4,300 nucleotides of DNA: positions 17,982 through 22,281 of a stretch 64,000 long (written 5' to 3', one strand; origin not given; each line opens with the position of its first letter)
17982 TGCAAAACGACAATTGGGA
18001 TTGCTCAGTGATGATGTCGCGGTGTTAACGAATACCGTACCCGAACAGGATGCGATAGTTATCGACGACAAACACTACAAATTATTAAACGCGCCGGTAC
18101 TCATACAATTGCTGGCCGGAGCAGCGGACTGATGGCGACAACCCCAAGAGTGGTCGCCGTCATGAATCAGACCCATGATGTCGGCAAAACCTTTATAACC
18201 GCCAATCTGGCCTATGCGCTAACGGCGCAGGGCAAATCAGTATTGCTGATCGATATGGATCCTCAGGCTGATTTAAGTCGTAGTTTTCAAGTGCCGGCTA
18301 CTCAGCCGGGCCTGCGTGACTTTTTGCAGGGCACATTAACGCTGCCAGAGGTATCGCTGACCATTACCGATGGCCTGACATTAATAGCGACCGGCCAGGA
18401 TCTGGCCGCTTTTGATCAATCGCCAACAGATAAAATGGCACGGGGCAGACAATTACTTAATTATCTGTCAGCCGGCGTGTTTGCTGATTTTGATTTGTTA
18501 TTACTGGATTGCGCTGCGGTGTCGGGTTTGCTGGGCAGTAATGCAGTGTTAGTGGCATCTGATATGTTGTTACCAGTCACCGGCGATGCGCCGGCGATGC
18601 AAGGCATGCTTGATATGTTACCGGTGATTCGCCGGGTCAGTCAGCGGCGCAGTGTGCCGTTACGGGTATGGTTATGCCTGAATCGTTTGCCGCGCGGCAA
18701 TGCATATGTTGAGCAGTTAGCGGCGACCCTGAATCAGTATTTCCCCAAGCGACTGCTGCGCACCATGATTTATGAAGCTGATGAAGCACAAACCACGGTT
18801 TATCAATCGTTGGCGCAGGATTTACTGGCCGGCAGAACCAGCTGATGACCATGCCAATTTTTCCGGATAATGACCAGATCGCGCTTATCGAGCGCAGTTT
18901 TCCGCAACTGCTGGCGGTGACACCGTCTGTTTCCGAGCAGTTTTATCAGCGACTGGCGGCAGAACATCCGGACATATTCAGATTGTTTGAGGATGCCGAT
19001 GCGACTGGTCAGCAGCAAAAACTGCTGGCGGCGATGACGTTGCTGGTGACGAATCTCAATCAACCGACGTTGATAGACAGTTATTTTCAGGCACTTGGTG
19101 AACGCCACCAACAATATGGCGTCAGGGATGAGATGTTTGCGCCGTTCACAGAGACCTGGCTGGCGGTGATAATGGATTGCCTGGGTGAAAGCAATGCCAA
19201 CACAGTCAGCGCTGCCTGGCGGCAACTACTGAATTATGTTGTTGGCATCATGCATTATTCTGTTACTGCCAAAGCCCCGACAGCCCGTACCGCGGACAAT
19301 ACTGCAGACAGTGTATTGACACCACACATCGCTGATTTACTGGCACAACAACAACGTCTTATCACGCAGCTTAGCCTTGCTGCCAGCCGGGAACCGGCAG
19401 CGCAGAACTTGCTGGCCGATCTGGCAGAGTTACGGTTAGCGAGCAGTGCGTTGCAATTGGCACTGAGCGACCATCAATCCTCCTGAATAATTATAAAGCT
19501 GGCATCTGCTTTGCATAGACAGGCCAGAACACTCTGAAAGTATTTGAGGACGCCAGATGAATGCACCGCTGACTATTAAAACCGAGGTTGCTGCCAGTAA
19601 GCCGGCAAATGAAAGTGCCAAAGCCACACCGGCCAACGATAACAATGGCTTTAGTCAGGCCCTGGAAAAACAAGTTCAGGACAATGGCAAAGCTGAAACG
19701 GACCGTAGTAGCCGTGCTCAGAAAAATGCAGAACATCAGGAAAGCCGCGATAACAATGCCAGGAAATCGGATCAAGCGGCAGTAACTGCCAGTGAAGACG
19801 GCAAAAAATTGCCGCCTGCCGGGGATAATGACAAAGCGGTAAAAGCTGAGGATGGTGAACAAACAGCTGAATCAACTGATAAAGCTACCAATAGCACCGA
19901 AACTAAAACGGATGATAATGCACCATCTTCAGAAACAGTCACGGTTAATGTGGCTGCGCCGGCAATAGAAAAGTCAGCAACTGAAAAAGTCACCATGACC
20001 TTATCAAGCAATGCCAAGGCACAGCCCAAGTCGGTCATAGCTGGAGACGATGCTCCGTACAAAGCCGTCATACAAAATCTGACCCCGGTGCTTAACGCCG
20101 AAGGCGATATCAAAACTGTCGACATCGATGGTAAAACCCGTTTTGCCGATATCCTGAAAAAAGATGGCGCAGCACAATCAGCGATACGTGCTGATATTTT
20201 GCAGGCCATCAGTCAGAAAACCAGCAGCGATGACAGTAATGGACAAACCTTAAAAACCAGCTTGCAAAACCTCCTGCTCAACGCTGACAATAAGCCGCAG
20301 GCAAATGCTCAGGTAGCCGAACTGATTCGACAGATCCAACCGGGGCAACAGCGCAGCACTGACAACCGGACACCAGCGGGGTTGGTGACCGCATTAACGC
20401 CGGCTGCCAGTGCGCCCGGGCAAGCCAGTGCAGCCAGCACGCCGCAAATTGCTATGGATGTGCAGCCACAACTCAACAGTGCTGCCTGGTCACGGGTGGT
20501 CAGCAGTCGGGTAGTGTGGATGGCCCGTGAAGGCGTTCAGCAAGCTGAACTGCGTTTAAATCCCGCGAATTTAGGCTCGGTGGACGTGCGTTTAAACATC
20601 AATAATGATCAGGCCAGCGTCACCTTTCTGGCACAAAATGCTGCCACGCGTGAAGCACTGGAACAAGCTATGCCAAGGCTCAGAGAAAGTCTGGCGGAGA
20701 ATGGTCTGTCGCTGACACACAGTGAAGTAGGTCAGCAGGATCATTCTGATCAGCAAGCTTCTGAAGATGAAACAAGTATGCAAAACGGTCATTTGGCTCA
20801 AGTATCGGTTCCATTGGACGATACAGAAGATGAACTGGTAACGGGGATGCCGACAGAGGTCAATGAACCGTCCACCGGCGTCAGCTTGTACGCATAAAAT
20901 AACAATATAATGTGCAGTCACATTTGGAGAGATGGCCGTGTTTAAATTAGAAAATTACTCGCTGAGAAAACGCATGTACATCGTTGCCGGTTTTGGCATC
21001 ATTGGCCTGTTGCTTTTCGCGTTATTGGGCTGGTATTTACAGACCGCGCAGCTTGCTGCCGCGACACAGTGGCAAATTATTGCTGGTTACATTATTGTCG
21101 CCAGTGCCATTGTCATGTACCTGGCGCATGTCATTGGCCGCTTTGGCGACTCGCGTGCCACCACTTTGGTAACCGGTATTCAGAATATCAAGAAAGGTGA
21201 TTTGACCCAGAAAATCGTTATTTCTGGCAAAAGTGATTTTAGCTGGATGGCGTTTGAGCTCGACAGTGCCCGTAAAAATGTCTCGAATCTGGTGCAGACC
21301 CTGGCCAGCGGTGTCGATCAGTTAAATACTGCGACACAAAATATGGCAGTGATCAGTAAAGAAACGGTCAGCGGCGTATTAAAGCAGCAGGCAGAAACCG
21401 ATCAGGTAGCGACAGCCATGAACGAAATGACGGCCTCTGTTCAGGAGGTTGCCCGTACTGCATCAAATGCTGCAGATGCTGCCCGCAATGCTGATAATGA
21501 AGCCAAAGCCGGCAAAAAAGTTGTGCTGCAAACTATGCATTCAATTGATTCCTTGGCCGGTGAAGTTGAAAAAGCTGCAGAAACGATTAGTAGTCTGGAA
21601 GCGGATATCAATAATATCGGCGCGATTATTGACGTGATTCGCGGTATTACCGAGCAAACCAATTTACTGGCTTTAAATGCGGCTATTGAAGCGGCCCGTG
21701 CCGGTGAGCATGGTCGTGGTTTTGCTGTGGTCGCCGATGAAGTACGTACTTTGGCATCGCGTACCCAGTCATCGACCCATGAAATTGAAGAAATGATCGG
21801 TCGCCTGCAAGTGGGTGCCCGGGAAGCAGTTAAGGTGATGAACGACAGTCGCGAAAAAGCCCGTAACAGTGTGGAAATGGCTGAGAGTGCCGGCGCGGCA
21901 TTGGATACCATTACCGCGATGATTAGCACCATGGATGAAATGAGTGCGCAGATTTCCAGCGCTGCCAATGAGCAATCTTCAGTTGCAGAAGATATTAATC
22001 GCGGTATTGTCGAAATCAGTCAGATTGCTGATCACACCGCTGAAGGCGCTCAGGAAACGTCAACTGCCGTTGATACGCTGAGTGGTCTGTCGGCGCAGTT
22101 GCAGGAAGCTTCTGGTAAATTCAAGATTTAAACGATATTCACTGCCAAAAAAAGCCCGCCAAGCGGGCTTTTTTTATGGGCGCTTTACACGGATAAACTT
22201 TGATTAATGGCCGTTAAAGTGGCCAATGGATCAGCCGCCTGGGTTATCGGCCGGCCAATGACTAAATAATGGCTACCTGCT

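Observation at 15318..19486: Candidate undescribed system: STAS-CheY-CheA*-CheW*-ParA*-globin cassette inside the fli operon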

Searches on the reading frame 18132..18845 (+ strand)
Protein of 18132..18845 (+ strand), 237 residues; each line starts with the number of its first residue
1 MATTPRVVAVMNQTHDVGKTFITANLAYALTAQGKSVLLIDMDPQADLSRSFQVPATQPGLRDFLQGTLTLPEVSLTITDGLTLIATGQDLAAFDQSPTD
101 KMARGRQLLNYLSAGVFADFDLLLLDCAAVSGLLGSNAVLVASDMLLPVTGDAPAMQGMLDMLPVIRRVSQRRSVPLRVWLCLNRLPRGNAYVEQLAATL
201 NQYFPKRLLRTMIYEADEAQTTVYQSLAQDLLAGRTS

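Call 3: search_protein_families(library=pfam, proteins=[window:18132-18845:+], max_evalue=0.01)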
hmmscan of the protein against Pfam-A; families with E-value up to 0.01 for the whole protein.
window:18132-18845:+ (237 aa): 6 families
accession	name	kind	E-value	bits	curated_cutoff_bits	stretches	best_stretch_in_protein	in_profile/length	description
PF13614.12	AAA_31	-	3.3e-24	86.2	27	1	6-173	2-171/177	AAA domain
PF01656.29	CbiA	-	7.1e-14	52.3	25.4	1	8-214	1-110/125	CobQ/CobB/MinD/ParA nucleotide binding domain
PF06564.18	CBP_BcsQ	-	6e-10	39.5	21.3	1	17-153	13-149/234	Cellulose biosynthesis protein BcsQ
PF02374.21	ArsA_ATPase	-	6.9e-05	22.6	24.3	1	17-55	12-50/305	Anion-transporting ATPase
PF10609.15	ParA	-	0.00023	21.1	27.1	1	6-43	4-41/246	NUBPL iron-transfer P-loop NTPase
PF00142.24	Fer4_NifH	-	0.00024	21.1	25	1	17-58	11-52/271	4Fe-4S iron sulfur cluster binding proteins, NifH/frxC family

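Call 4: search_protein_families(library=ncbifam, proteins=[window:18132-18845:+], max_evalue=0.01)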
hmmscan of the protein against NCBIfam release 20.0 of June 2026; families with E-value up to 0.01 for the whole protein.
window:18132-18845:+ (237 aa): 25 families
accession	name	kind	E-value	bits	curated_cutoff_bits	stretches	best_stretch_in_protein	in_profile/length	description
NF041546.1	ParA_partition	equivalog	5.5e-16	58.7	180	2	7-61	1-53/203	ParA family partition ATPase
TIGR03371.1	cellulose_yhjQ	equivalog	2e-15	57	157.85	1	7-229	3-217/246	cellulose biosynthesis protein BcsQ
TIGR01969.1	minD_arch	subfamily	2.2e-12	46.7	201.75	1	7-168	2-157/251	cell division ATPase MinD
TIGR03453.1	partition_RepA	equivalog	7e-11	41.6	348.45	1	6-162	105-280/387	plasmid partitioning protein RepA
TIGR01005.1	eps_transp_fam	subfamily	1.3e-10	40.1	411.7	1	4-139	545-675/754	exopolysaccharide transport protein family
TIGR01007.1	eps_fam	subfamily_domain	5.8e-09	35.8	108.05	1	6-135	18-143/204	polysaccharide biosynthesis tyrosine autokinase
TIGR03029.1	EpsG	equivalog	4.8e-08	32.5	313.8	1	4-143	102-234/274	chain length determinant protein tyrosine kinase EpsG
NF010443.0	PRK13869.1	subfamily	1.3e-07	30.7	446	1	6-162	122-294/405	plasmid-partitioning protein RepA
NF041283.1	PrgP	equivalog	7.5e-07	28.7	400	1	6-149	3-152/297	ParA superfamily DNA segregation protein PrgP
TIGR01968.1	minD_bact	equivalog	1.3e-06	27.9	212.9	1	7-43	3-39/261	septum site-determining protein MinD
NF007350.0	PRK09841.1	equivalog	1.3e-06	26.9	1248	1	1-130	527-651/726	tyrosine-protein kinase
TIGR03018.1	pepcterm_TyrKin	hypoth_equivalog_domain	1.4e-06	27.8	230.65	1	7-91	37-124/207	XrtA-associated tyrosine autokinase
NF008568.0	PRK11519.1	equivalog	2.7e-06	25.9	1068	1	7-130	528-646/720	tyrosine-protein kinase Wzc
NF053622.1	ATPseBagAMYCTU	equivalog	8e-05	22.2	400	1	17-58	18-59/325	ATPase BagA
NF007460.0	PRK10037.1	equivalog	0.00012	21.6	399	1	16-101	12-98/250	cellulose biosynthesis protein BcsQ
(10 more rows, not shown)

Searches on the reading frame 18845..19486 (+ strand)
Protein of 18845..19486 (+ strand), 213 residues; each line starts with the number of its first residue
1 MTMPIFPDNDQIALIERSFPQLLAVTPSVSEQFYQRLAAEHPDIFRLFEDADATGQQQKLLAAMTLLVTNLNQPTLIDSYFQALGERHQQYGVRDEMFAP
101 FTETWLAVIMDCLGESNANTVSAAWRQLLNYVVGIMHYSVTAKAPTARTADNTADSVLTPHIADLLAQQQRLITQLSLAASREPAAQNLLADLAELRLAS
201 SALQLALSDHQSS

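Call 3: search_protein_families(library=pfam, proteins=[window:18845-19486:+], max_evalue=0.01)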
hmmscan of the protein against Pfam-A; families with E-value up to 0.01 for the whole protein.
window:18845-19486:+ (213 aa): 1 family
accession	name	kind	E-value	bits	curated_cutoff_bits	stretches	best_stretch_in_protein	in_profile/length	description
PF00042.28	Globin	-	3.1e-12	47.5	22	1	32-135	2-116/117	Globin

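Call 4: search_protein_families(library=ncbifam, proteins=[window:18845-19486:+], max_evalue=0.01)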
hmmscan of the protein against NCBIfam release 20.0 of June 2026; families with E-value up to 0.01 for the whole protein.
window:18845-19486:+ (213 aa): 1 family
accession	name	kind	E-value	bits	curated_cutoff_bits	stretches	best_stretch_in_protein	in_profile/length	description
NF009805.0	PRK13289.1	equivalog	2.1e-13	50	432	1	9-130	4-127/399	NO-inducible flavohemoprotein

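Call 36: search_solved_structures(query=window:18845-19486:+, max_evalue=0.01, show_alignments=2)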
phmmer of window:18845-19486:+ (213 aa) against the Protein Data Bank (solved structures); distinct sequences matched with E-value up to 0.01: 36.
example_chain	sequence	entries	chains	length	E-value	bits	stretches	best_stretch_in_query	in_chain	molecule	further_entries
3s1i_A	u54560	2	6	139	2.2e-09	40.7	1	11-135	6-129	Hemoglobin-like flavoprotein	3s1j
3ubc_A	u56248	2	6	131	2.7e-09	40.5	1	12-133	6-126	Hemoglobin-like flavoprotein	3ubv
1cqx_A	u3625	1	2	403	7.7e-09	39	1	26-133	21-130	FLAVOHEMOPROTEIN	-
3ozu_A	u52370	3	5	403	7.7e-09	39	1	26-133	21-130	Flavohemoprotein | Flavohemoglobin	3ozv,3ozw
4mpm_A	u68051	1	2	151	3.6e-07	33.5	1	56-136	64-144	Neuroglobin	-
8grz_A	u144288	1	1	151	3.7e-07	33.5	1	56-136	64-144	Neuroglobin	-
7vqg_A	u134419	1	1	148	4e-07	33.4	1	56-136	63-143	Neuroglobin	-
1vhb_A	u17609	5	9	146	1.8e-06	31.2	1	8-133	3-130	HEMOGLOBIN | PROTEIN (HEMOGLOBIN)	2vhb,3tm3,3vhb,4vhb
7ohd_A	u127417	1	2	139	1.8e-06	31.2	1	32-136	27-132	Neuroglobin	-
3tld_A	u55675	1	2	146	6.7e-06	29.4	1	8-133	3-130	Bacterial hemoglobin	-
1oj6_A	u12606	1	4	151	8.9e-06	29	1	56-136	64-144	Neuroglobin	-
8wub_A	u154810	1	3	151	9.3e-06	28.9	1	56-136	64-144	Neuroglobin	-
3wfw_A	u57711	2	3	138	1.7e-05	28.1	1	10-134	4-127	Hemoglobin-like flavoprotein fused to Roadblock/LC7 domain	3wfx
3tm9_A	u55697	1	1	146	3.3e-05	27.1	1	8-133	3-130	Bacterial hemoglobin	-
5eet_A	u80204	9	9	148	5.3e-05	26.5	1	50-136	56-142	Neuroglobin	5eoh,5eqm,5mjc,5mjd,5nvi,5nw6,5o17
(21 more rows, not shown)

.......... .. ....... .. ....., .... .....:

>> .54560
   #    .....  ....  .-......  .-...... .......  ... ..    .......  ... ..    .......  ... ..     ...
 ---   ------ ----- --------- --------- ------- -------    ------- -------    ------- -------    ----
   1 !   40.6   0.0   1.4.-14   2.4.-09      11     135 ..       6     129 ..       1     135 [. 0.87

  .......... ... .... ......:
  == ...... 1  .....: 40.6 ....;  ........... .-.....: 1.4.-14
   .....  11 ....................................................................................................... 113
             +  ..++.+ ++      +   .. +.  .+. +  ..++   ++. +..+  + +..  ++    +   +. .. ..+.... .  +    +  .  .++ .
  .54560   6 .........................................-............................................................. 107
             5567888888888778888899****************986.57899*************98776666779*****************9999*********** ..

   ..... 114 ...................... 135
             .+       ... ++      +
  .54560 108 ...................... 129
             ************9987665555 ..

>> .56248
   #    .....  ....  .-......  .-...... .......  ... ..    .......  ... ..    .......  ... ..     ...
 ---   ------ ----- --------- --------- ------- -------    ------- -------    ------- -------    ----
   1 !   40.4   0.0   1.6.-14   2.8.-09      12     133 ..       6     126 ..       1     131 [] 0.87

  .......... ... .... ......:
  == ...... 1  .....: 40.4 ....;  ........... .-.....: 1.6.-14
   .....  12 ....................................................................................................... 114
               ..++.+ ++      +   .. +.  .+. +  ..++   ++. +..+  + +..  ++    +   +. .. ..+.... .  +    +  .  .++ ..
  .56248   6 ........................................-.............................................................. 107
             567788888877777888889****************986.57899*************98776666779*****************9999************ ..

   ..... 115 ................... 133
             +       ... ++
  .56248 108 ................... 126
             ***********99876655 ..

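Call 38: find_homologous_proteins(query=window:18845-19486:+, max_evalue=0.001)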
Query window:18845-19486:+ (213 aa): 25 proteins with E <= 0.001 among 1326 candidates.
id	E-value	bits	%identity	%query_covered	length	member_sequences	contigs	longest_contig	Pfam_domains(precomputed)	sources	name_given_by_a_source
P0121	2.3e-131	453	100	100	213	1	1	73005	PF00042.29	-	-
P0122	9.4e-113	393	86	100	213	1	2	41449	PF00042.29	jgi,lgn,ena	-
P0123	2.1e-111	388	87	99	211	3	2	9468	PF00042.29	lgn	-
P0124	1.8e-105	369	81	100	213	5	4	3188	PF00042.29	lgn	-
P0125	2.4e-101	355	81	100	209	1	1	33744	PF00042.29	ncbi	-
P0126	4.3e-99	348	81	99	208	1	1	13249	PF00042.29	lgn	-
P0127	8.2e-81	288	67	100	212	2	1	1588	PF00042.29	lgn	-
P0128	1.5e-80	288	67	100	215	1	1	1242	PF00042.29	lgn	-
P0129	2.6e-80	287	66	100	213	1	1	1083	PF00042.29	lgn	-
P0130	1.1e-77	278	64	100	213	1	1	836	PF00042.29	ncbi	-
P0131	1.8e-77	278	64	98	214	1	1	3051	PF00042.29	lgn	-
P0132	5.1e-77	276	66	100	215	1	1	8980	PF00042.29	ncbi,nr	ncbi:MAG: globin domain-containing protein [Methylophaga sp.]|nr:globin domain-containing protein [M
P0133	6.7e-77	276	65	100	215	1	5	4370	PF00042.29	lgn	-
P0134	1.8e-76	274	63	100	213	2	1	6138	PF00042.29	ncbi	-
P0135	4.2e-75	270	65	98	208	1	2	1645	PF00042.29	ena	-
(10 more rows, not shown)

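Call 45: predict_structure(alignment_id=A1)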
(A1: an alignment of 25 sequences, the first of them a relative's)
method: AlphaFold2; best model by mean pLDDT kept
length: 213 residues; sequences in the alignment: 25
mean_pLDDT: 79.3   pTM: 0.61
mean pLDDT of the five models: 79.3, 75.9, 75.8, 74.3, 73.0
residues with pLDDT >= 90: 58; 70-90: 122; 50-70: 14; < 50: 19
segments of 3 or more residues with pLDDT < 50: 141-157
pLDDT, mean of each block of 10 residues (from residue 1): 81 92 90 93 82 82 89 86 83 83 93 83 93 79 35 46 77 81 77 81 71 48
secondary structure, 60 per line:
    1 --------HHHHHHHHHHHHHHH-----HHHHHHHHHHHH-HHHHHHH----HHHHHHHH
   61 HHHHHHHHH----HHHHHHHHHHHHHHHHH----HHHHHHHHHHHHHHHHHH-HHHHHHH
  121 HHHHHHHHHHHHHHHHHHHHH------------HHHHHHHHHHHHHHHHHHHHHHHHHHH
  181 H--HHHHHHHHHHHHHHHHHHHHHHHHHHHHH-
elements in order: H9-23 H29-40 H42-48 H53-69 H74-90 H95-112 H114-141 H154-181 H184-212

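Call 52: fold_search(model_id=the predicted structure, library=pdb)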
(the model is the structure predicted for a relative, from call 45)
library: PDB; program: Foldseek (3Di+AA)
matches with E <= 10: 811; with E <= 0.001: 5
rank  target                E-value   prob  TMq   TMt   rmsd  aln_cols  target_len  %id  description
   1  7ohd_B                2.6e-04  1.00  0.57  0.88   2.1       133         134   23  CRYSTAL STRUCTURE OF FERRIC MURINE NEUROGLOBIN CDLESS MUTANT (released 2022-07-13)
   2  4mpm_B                4.0e-04  1.00  0.56  0.78   2.6       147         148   24  Wild-type human neuroglobin (released 2014-01-15)
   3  1oj6_D                5.6e-04  1.00  0.52  0.72   3.1       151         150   23  Human brain neuroglobin three-dimensional structure (released 2003-09-11)
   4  3s1i_A                7.2e-04  1.00  0.57  0.90   1.7       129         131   26  Crystal structure of oxygen-bound hell's gate globin I (released 2011-09-21)
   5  7vqg                  9.2e-04  1.00  0.56  0.79   2.5       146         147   25  The X-ray structure of human neuroglobin A15C mutant (released 2022-10-26)
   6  1q1f                  1.0e-03  1.00  0.57  0.80   2.4       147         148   22  Crystal structure of murine neuroglobin (released 2004-06-08)
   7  8grz                  1.1e-03  1.00  0.51  0.71   3.4       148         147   24  X-ray crystal structure of V71C human neuroglobin mutant (released 2023-09-06)
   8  4mpm_A                1.2e-03  1.00  0.54  0.75   2.7       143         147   24  Wild-type human neuroglobin (released 2014-01-15)
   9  1cqx_A                1.6e-03  1.00  0.54  0.30   2.9       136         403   22  Crystal structure of the flavohemoglobin from Alcaligenes eutrophus at 1.75 A resolution (released 1999-08-31)
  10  1oj6_C                1.7e-03  1.00  0.54  0.76   2.4       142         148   23  Human brain neuroglobin three-dimensional structure (released 2003-09-11)
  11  7ohd_A                2.0e-03  1.00  0.54  0.83   2.4       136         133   24  CRYSTAL STRUCTURE OF FERRIC MURINE NEUROGLOBIN CDLESS MUTANT (released 2022-07-13)
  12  3ozu                  2.0e-03  1.00  0.54  0.30   2.8       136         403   22  The Crystal Structure of flavohemoglobin from R. eutrophus in complex with miconazole (released 2011-03-16)
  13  1w92                  2.1e-03  1.00  0.57  0.81   2.4       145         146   23  The structure of carbomonoxy murine neuroglobin reveals a heme- sliding mechanism for affinity regulation (released 2004-11-02)
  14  6h6i                  2.2e-03  1.00  0.55  0.78   3.4       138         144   22  Ferric murine neuroglobin Gly-loop mutant (released 2019-04-10)
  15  1jf3                  2.6e-03  1.00  0.54  0.75   3.2       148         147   16  Crystal Structure Of Component III Glycera Dibranchiata Monomeric Hemoglobin (released 2002-06-20)
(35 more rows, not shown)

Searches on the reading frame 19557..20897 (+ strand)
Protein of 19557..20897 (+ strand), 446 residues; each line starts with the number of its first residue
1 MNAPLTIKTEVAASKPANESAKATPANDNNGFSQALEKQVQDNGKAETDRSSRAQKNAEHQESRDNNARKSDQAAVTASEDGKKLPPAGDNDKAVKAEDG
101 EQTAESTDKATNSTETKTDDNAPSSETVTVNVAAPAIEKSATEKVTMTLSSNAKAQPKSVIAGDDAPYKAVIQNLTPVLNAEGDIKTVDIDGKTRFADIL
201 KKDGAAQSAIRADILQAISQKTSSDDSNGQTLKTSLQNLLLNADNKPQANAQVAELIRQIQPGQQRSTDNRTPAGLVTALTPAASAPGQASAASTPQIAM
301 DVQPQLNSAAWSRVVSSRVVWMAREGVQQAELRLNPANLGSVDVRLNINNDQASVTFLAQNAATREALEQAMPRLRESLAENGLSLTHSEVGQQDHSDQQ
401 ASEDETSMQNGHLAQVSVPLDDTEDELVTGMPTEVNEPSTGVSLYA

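Call 3: search_protein_families(library=pfam, proteins=[window:19557-20897:+], max_evalue=0.01)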
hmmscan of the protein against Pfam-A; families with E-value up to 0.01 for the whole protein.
window:19557-20897:+ (446 aa): 1 family
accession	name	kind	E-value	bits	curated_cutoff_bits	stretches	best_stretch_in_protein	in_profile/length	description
PF02120.21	Flg_hook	-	4.3e-26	91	29.8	1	318-400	3-85/85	Flagellar hook-length control protein FliK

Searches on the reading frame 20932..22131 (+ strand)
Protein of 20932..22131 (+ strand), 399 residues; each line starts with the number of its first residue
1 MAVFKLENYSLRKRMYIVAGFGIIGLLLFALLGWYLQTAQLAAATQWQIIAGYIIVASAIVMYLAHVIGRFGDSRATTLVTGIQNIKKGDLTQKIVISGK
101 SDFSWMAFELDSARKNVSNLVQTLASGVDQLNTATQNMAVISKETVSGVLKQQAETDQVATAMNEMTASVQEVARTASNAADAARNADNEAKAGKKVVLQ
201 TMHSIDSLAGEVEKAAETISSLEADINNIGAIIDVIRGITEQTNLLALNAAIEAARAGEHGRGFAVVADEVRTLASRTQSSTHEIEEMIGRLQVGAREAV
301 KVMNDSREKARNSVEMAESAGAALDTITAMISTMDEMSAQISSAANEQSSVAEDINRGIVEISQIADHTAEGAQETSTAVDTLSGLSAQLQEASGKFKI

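Call 3: search_protein_families(library=pfam, proteins=[window:20932-22131:+], max_evalue=0.01)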
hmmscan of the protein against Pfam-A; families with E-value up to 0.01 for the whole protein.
window:20932-22131:+ (399 aa): 3 families
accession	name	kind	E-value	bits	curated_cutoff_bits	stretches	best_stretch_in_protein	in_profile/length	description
PF00015.26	MCPsignal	-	1e-44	152.9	34.6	1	181-365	1-171/172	Methyl-accepting chemotaxis protein (MCP) signalling domain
PF00672.30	HAMP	-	3e-05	24.7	25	0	122-171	4-52/53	HAMP domain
PF08389.18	Xpo1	-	0.0055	17.2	22.7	0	116-207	27-111/147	Exportin 1-like protein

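Call 4: search_protein_families(library=ncbifam, proteins=[window:20932-22131:+], max_evalue=0.01)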
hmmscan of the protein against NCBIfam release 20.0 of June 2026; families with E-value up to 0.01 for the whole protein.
window:20932-22131:+ (399 aa): 13 families
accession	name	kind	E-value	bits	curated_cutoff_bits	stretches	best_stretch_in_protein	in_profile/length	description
NF058645.1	MCPCtpMPsAe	equivalog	9.5e-89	298.6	900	1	77-399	227-558/558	methyl-accepting chemotaxis protein CtpM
NF011622.0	PRK15048.1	equivalog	8e-37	127.6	900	1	44-398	189-514/553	methyl-accepting chemotaxis protein II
NF047851.1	MCPCitTducer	equivalog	9.8e-35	120.6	900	1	57-399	206-516/553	methyl-accepting chemotaxis citrate transducer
NF041847.1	transduc_aer2_vibrio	equivalog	1.5e-34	119.3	1200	1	83-390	466-745/804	aerotaxis transducer Aer2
NF011615.0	PRK15041.1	equivalog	2.5e-31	109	947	1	49-399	195-517/554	methyl-accepting chemotaxis protein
NF007309.0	PRK09793.1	equivalog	8.9e-29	100.8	903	1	81-390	223-504/533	methyl-accepting chemotaxis protein IV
NF050802.1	AspChtxCcaA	equivalog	1.2e-23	83.4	1300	1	160-357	517-697/700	aspartate chemotaxis receptor CcaA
TIGR02168.1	SMC_prok_B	equivalog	3e-06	25.3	567.35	1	95-385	661-963/1181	chromosome segregation protein SMC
TIGR02169.1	SMC_prok_A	equivalog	0.00048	17.9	729.4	1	153-391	258-501/1165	chromosome segregation protein SMC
NF047515.1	SpiroCoCo_C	equivalog_domain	0.0021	17.3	125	0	299-392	88-180/313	SpiroCoCo family coiled-coil protein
NF045487.1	ASRP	equivalog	0.0026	16.5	300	1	113-392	157-422/593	archaea-specific SMC-related protein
TIGR04523.1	Mplasa_alph_rch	subfamily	0.0035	15.3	270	0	115-230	284-397/745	helix-rich protein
NF041035.1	Rad50_Halo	equivalog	0.01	14.3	1000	0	153-394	198-439/883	DNA double-strand break repair ATPase Rad50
